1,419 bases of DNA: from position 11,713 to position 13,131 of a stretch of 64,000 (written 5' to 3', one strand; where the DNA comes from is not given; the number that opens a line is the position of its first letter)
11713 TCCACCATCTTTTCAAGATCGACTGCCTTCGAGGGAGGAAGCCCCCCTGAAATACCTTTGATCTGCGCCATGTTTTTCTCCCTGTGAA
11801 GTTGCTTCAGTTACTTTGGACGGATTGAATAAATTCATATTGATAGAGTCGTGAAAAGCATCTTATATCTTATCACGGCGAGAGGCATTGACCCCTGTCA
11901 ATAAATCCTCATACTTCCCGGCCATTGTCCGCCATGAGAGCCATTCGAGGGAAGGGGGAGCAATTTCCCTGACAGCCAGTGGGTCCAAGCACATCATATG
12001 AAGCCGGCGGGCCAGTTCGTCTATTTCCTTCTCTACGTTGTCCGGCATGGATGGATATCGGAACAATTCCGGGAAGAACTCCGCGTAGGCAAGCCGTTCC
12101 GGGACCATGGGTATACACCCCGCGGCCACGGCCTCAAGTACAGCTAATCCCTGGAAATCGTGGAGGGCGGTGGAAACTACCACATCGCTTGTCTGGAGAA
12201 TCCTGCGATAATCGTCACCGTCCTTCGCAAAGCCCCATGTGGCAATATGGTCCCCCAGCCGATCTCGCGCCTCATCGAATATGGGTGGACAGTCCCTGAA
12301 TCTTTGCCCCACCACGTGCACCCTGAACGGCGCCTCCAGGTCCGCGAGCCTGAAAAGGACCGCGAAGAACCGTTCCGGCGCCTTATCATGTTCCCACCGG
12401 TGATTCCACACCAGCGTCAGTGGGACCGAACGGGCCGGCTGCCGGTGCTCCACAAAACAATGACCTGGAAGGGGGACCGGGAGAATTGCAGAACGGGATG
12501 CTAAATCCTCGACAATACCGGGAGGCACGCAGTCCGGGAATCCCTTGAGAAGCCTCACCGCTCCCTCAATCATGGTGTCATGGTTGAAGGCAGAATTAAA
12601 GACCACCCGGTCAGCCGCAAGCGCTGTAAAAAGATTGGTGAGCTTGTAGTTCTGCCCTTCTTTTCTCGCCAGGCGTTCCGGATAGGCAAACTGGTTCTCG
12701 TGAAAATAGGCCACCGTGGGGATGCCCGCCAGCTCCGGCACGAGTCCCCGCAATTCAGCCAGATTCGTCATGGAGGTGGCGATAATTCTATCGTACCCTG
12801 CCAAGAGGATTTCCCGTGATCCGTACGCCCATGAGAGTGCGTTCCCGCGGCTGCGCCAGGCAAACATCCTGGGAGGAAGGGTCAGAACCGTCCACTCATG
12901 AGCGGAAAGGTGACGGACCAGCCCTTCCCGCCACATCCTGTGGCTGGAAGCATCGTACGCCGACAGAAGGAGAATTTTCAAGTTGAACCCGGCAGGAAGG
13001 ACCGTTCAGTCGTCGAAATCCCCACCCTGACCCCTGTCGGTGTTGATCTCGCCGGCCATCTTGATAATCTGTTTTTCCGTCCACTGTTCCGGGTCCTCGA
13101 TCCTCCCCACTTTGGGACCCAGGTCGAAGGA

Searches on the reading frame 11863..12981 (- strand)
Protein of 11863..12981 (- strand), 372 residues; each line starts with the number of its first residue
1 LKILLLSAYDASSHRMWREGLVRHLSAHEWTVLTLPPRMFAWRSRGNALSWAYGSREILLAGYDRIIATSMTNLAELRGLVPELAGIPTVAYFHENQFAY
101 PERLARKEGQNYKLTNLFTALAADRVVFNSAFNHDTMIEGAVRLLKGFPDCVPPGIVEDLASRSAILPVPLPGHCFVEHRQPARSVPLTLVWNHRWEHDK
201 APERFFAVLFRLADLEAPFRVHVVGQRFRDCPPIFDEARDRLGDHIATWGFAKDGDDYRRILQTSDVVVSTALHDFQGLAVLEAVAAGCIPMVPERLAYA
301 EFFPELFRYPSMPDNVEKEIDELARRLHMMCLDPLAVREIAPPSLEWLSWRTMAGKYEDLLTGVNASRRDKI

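Call 4: search_protein_families(library=pfam, proteins=[window:11863-12981:-], max_evalue=0.01)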
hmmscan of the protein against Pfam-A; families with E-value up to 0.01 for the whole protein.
window:11863-12981:- (372 aa): 5 families
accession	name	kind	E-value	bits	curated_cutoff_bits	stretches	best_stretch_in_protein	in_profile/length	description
PF12038.13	QTMAN_N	-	7.4e-56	189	25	1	2-171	1-168/168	tRNA-queuosine alpha-mannosyltransferase N-terminal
PF13692.12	Glyco_trans_1_4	-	1.2e-05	26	27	1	200-289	15-101/142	Glycosyl transferases group 1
PF00534.26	Glycos_transf_1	-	0.00037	20.5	26.4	1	194-292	22-120/172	Glycosyl transferases group 1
PF13524.12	Glyco_trans_1_2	-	0.0023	18.3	25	1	219-324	15-112/144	Glycosyl transferase-like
PF20706.3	GT4-conflict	-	0.0055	16.2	26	1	219-293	233-310/385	Family 4 Glycosyltransferase in conflict systems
